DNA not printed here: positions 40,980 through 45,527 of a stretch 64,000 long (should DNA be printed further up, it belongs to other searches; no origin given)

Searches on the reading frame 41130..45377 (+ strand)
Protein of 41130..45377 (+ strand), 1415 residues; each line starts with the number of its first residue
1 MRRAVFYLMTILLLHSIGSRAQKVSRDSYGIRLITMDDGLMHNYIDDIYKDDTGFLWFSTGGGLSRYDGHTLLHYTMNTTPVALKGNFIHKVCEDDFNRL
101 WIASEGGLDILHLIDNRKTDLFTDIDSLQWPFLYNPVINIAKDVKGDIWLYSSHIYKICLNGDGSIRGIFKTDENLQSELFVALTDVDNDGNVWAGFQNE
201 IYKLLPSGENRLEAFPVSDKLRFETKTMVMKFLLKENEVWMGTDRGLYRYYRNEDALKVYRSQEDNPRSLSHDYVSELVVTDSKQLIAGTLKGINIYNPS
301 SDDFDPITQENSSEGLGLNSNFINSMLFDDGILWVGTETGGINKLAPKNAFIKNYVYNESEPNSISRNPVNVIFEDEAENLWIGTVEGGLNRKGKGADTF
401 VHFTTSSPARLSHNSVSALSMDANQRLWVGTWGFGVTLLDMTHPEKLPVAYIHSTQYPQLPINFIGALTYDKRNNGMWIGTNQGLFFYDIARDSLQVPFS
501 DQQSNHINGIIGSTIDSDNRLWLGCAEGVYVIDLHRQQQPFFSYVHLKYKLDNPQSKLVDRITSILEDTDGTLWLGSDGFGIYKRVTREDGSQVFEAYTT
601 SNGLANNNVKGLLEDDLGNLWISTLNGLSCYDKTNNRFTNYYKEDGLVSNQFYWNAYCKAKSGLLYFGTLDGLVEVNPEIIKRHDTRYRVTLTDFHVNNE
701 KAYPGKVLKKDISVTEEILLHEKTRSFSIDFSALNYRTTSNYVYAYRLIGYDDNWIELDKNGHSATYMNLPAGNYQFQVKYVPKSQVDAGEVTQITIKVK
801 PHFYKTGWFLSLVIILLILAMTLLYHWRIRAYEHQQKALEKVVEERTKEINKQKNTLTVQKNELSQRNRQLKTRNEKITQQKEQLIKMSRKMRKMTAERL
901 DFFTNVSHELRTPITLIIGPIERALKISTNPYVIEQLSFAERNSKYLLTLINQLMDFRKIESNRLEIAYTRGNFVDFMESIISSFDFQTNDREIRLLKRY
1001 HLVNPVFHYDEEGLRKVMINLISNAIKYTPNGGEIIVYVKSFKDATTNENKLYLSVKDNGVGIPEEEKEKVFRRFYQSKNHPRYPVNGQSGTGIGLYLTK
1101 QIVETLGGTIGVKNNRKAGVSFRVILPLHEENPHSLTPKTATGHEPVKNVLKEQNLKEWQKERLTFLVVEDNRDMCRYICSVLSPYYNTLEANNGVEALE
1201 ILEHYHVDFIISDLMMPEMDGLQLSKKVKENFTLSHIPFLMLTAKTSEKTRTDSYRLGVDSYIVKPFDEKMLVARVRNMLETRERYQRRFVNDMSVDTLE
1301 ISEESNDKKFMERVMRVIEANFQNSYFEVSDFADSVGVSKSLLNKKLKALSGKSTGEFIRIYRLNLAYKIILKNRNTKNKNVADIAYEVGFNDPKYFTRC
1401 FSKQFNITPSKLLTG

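Call 6: search_protein_families(library=pfam, proteins=[window:41130-45377:+])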
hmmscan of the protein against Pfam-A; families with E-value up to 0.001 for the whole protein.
window:41130-45377:+ (1415 aa): 9 families
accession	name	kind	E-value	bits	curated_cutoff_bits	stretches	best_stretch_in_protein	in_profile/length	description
PF07494.17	Reg_prop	-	3.3e-38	125.2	20.4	0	411-433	2-24/24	Two component regulator propeller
PF02518.31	HATPase_c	-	3.7e-26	92.2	26.4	1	1010-1129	2-110/111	Histidine kinase-, DNA gyrase B-, and HSP90-like ATPase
PF00072.30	Response_reg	-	4.9e-23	81.9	30.2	1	1167-1277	2-111/111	Response regulator receiver domain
PF07495.19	Y_Y_Y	-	1.9e-15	57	26.6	1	735-800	1-65/65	Y_Y_Y domain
PF12833.13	HTH_18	-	1.8e-14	54.2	33.6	1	1333-1413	2-78/80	Helix-turn-helix domain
PF00165.29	HTH_AraC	-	8.2e-14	51.8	26.6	1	1377-1413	6-41/42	Bacterial regulatory helix-turn-helix proteins, AraC family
PF00512.31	HisKA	-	4.3e-11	43.1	26.9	1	899-962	2-65/66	His Kinase A (phospho-acceptor) domain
PF08450.18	SGL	-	1.8e-05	24.9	26.3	0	477-582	6-108/246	SMP-30/Gluconolactonase/LRE-like region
PF23748.1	Beta-prop_LRRK2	-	0.00031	20.3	26.9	0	408-449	268-309/359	LRRK2 beta propeller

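Call 8: find_related_loci(query=window:41130-45377:+, collection=genome_contigs, flank=6000)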
Query window:41130-45377:+ (1415 aa) in genome_contigs; peptide patterns used: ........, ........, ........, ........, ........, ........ (x = any residue, [..] = any of these).
600 stretches matched a pattern (row limit reached: there are more); 591 encode a relative of the query (tblastn E <= 1e-3); the best 80 are kept; 80 distinct loci.
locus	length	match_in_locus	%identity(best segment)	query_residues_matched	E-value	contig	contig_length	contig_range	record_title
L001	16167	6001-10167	50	4-1413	0e+0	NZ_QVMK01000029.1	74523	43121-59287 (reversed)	Bacteroides sp. 224 scaffold29_size74523, whole genome shotgun sequence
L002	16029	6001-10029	34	38-1415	0e+0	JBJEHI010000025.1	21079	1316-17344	MAG: Bacteroides sp. isolate PUUB41_bin.047 NODE_1552_length_21079_cov_9.814640, whole genome shotgun sequence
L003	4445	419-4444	33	34-1329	0e+0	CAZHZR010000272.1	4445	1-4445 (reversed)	MAG TPA_asm: uncultured Roseivirgaceae bacterium isolate SRP220891_co3_550 genome assembly, contig: NODE_42847_length_44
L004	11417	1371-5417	31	30-1413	0e+0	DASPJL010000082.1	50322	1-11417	MAG TPA_asm: Cytophagales bacterium isolate SMAG_U12008 k141_363326, whole genome shotgun sequence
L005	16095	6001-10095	29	8-1413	7e-156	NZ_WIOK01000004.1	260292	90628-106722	Cyclobacterium xiamenense strain CGMCC 1.12432 NODE_4_length_260292_cov_209.093035, whole genome shotgun sequence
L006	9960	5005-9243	55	1-1413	0e+0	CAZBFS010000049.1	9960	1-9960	MAG TPA_asm: uncultured Proteiniphilum sp. isolate binchicken_co39_199 genome assembly, contig: NODE_15878_length_9960_c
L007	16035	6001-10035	29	1-1413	4e-151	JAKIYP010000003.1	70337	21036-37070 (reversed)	MAG: Bacteroidetes bacterium isolate UR.bin82 UR_contig_686, whole genome shotgun sequence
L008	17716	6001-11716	29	30-1411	7e-160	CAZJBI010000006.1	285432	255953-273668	MAG TPA_asm: uncultured Rhodohalobacter sp. isolate binchicken_co405_143 genome assembly, contig: NODE_30_length_285432_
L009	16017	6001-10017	28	12-1410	2e-145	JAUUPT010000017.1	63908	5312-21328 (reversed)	MAG: Bacteroidaceae bacterium isolate N1166.5 NODE_119_length_63908_cov_9.921883, whole genome shotgun sequence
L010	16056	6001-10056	28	1-1411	8e-143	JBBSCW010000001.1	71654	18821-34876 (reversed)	MAG: Bacteroidales bacterium isolate metawrap_la6_51 metawrap_la6_51_K_669991_L_71654_cov_19.1615, whole genome shotgun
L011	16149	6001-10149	28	6-1411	2e-147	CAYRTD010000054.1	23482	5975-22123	MAG TPA_asm: uncultured Bacteroidaceae bacterium isolate SRP332253_co1_293 genome assembly, contig: NODE_3353_length_234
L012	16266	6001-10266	27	8-1413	8e-126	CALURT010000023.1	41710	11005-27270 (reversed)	MAG: uncultured Bacteroidales bacterium isolate BRZ_SS__bin24 genome assembly, contig: BRZ_SS__NODE_1170_length_41710_co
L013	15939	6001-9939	27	38-1410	2e-125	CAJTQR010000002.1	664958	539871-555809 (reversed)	MAG TPA_asm: uncultured Duncaniella sp. isolate MGBC106904 genome assembly, contig: MGBC106904.2, whole genome shotgun s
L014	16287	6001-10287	27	1-1413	3e-124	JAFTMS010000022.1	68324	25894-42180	MAG: Bacteroidales bacterium isolate RGIG3959 Roe_deer_Cecum-3__c1596, whole genome shotgun sequence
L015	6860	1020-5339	26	35-1411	1e-123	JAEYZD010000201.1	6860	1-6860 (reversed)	MAG: Bacteroidetes bacterium isolate OH_CBlB_76 k127_3416803, whole genome shotgun sequence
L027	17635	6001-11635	34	39-1415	3e-85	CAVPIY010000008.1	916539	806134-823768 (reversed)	MAG: uncultured Bacteroidales bacterium isolate MFD00032.bin.1.201 genome assembly, contig: contig_43869, whole genome s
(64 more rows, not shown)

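Call 26: find_homologous_proteins(query=window:41130-45377:+, max_evalue=1e-100)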
Query window:41130-45377:+ (1415 aa): 3331 proteins with E <= 1e-100 among 8000 candidates; the best 120 are listed.
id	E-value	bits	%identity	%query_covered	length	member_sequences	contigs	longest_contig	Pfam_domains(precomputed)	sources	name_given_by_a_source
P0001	0.0e+0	3210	98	100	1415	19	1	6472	PF12833.14,PF07495.20,PF07494.18,PF02518.32,PF00512.32,PF00165.30,PF00072.31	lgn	-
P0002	0.0e+0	2460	74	100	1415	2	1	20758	PF12833.14,PF07495.20,PF07494.18,PF02518.32,PF00512.32,PF00165.30,PF00072.31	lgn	-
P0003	0.0e+0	2450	74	100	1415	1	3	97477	PF12833.14,PF07495.20,PF07494.18,PF02518.32,PF00512.32,PF00165.30,PF00072.31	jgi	-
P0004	0.0e+0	2434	74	100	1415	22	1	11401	PF12833.14,PF07495.20,PF07494.18,PF02518.32,PF00512.32,PF00165.30,PF00072.31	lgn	-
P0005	0.0e+0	2433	75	97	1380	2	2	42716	PF12833.14,PF07495.20,PF07494.18,PF02518.32,PF00512.32,PF00165.30,PF00072.31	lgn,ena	-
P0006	0.0e+0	2414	72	100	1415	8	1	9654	PF12833.14,PF07495.20,PF07494.18,PF02518.32,PF00512.32,PF00165.30,PF00072.31,PF08450.19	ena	-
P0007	0.0e+0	2407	72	100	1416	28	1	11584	PF12833.14,PF07495.20,PF07494.18,PF02518.32,PF00512.32,PF00165.30,PF00072.31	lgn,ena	-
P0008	0.0e+0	2405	72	100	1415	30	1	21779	PF12833.14,PF07495.20,PF07494.18,PF02518.32,PF00512.32,PF00165.30,PF00072.31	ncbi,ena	-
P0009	0.0e+0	2403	72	100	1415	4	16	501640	PF12833.14,PF07495.20,PF07494.18,PF02518.32,PF00512.32,PF00165.30,PF00072.31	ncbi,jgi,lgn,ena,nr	ncbi:MAG: hybrid sensor histidine kinase/response regulator [Bacteroidetes bacterium GWD2_45_23]|nr:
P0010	0.0e+0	2399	72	100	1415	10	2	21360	PF12833.14,PF07495.20,PF07494.18,PF02518.32,PF00512.32,PF00165.30,PF00072.31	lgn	-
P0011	0.0e+0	2389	71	100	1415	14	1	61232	PF12833.14,PF07495.20,PF07494.18,PF02518.32,PF00512.32,PF00165.30,PF00072.31,PF08450.19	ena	-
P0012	0.0e+0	2382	71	100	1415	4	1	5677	PF12833.14,PF07495.20,PF07494.18,PF02518.32,PF00512.32,PF00165.30,PF00072.31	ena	-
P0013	0.0e+0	2381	71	100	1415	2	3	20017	PF12833.14,PF07495.20,PF07494.18,PF02518.32,PF00512.32,PF00165.30,PF00072.31,PF08450.19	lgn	-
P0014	0.0e+0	2344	70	100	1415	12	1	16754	PF12833.14,PF07495.20,PF07494.18,PF02518.32,PF00512.32,PF00165.30,PF00072.31,PF08450.19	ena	-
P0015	0.0e+0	2320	69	100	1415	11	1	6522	PF12833.14,PF07495.20,PF07494.18,PF02518.32,PF00512.32,PF00165.30,PF00072.31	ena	-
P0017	0.0e+0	1992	61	99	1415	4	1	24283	PF12833.14,PF07495.20,PF07494.18,PF02518.32,PF00512.32,PF00165.30,PF00072.31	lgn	-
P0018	0.0e+0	1909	59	98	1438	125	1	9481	PF12833.14,PF07495.20,PF07494.18,PF02518.32,PF00512.32,PF00165.30,PF00072.31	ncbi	-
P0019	0.0e+0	1904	58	100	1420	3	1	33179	PF12833.14,PF07495.20,PF07494.18,PF02518.32,PF00512.32,PF00165.30,PF00072.31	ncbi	-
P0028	0.0e+0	1783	55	100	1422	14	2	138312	PF12833.14,PF07495.20,PF07494.18,PF02518.32,PF00512.32,PF00165.30,PF00072.31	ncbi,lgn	-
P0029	0.0e+0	1774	54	100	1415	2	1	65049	PF12833.14,PF07495.20,PF07494.18,PF02518.32,PF00512.32,PF00165.30,PF00072.31,PF08450.19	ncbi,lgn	-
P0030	0.0e+0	1766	55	99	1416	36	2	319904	PF12833.14,PF07495.20,PF07494.18,PF02518.32,PF00512.32,PF00165.30,PF00072.31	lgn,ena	-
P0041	0.0e+0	1629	51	100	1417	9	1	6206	PF12833.14,PF07495.20,PF23748.2,PF07494.18,PF02518.32,PF00512.32,PF00165.30,PF00072.31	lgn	-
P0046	0.0e+0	1620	51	100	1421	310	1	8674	PF12833.14,PF07495.20,PF23748.2,PF07494.18,PF02518.32,PF00512.32,PF00165.30,PF00072.31,PF08450.19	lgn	-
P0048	0.0e+0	1618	51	100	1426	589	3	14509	PF12833.14,PF07495.20,PF23748.2,PF07494.18,PF02518.32,PF00512.32,PF00165.30,PF00072.31,PF08450.19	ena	-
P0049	0.0e+0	1615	51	99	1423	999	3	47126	PF12833.14,PF07495.20,PF23748.2,PF07494.18,PF02518.32,PF00512.32,PF00165.30,PF00072.31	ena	-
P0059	0.0e+0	1609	51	99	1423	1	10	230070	PF12833.14,PF07495.20,PF23748.2,PF07494.18,PF02518.32,PF00512.32,PF00165.30,PF00072.31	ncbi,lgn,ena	-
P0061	0.0e+0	1608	51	99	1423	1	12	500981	PF12833.14,PF07495.20,PF23748.2,PF07494.18,PF02518.32,PF00512.32,PF00165.30,PF00072.31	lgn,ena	-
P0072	0.0e+0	1594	50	98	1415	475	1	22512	PF12833.14,PF07495.20,PF07494.18,PF02518.32,PF00512.32,PF13589.13,PF00165.30,PF00072.31,PF08450.19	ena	-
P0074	0.0e+0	1593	51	99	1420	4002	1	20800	PF12833.14,PF07495.20,PF23748.2,PF07494.18,PF02518.32,PF00512.32,PF00165.30,PF00072.31,PF08450.19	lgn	-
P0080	0.0e+0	1587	50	100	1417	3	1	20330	PF12833.14,PF07495.20,PF07494.18,PF02518.32,PF00512.32,PF00165.30,PF00072.31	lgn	-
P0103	0.0e+0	1565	49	100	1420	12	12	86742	PF12833.14,PF07495.20,PF23748.2,PF07494.18,PF02518.32,PF00512.32,PF00165.30,PF00072.31,PF08450.19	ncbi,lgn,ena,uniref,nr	ncbi:two-component regulator propeller domain-containing protein [uncultured Bacteroides sp.]|uniref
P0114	0.0e+0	1556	50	98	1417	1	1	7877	PF12833.14,PF07495.20,PF23748.2,PF07494.18,PF02518.32,PF00512.32,PF00165.30,PF00072.31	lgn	-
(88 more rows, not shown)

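Call 27: list_cluster_members(proteins=[P0049, P0059, P0061, P0074, P0048, P0046, P0072, P0103, P0018, P0028])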
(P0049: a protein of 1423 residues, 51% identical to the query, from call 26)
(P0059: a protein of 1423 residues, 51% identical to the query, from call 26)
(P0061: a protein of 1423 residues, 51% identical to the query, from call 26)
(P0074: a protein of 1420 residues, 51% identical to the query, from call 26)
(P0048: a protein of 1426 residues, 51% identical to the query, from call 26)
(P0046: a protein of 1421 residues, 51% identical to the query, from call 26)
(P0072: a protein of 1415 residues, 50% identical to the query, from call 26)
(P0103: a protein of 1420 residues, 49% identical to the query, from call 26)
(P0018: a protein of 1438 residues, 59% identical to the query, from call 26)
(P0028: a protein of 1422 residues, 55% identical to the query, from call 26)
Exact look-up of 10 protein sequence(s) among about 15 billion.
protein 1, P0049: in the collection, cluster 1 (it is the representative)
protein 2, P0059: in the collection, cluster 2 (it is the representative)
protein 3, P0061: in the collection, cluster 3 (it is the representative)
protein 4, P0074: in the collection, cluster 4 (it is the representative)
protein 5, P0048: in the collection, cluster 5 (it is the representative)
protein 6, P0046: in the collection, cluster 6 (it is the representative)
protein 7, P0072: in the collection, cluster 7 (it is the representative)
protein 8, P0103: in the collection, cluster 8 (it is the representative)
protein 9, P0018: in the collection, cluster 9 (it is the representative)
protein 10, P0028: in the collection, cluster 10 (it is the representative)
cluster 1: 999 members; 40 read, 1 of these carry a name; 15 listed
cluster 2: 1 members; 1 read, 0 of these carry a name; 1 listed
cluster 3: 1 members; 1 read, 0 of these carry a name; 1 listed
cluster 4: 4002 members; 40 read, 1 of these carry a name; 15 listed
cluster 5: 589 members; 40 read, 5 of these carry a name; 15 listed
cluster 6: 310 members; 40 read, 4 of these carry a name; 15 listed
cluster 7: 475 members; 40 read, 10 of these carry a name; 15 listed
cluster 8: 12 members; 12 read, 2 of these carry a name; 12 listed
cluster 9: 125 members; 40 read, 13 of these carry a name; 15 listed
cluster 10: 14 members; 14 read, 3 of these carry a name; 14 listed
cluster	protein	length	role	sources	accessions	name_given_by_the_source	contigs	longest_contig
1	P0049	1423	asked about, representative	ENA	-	-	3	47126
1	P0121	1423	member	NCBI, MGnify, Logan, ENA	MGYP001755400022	FL=1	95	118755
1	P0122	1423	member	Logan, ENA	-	-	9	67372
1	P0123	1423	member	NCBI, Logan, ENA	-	-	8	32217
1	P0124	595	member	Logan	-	-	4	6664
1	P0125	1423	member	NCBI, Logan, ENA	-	-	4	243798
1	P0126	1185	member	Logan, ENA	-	-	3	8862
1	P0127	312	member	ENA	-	-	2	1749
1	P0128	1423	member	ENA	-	-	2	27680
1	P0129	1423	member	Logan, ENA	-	-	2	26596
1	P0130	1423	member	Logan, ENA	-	-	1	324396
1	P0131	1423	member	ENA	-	-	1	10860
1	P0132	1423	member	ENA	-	-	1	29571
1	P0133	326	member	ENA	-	-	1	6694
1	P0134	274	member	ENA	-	-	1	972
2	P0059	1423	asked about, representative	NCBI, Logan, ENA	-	-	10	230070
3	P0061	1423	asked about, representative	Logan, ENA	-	-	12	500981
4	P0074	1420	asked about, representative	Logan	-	-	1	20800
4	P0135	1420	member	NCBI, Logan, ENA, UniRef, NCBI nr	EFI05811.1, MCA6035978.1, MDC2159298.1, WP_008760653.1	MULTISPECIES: two-component regulator propeller domain-containing protein [Bacteroides] | hybrid sensor histidine kinase/response regulator transcription factor n=1 ...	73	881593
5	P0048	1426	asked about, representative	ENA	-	-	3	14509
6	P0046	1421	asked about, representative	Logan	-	-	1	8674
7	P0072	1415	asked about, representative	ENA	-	-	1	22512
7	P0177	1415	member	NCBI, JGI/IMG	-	signal transduction histidine kinase/ligand-binding sensor domain-containing ...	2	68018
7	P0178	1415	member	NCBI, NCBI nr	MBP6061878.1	MAG: response regulator [Bacteroides sp.] | response regulator [Bacteroides sp.]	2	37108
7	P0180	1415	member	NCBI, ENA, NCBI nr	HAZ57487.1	MAG TPA: hybrid sensor histidine kinase/response regulator [Bacteroides graminisolvens] | hybrid sensor histidine kinase/response regulator [Bacteroides graminisolvens]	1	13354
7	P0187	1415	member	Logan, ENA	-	-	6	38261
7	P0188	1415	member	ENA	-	-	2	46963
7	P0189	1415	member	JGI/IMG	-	-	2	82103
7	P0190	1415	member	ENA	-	-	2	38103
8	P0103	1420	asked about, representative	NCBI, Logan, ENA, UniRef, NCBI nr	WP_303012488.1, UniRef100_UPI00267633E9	two-component regulator propeller domain-containing protein [uncultured Bacteroides sp.] | two-component regulator propeller domain-containing protein n=1 Tax=uncultured ...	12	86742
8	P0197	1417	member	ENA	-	-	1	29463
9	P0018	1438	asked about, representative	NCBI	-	-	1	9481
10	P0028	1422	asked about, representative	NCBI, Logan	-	-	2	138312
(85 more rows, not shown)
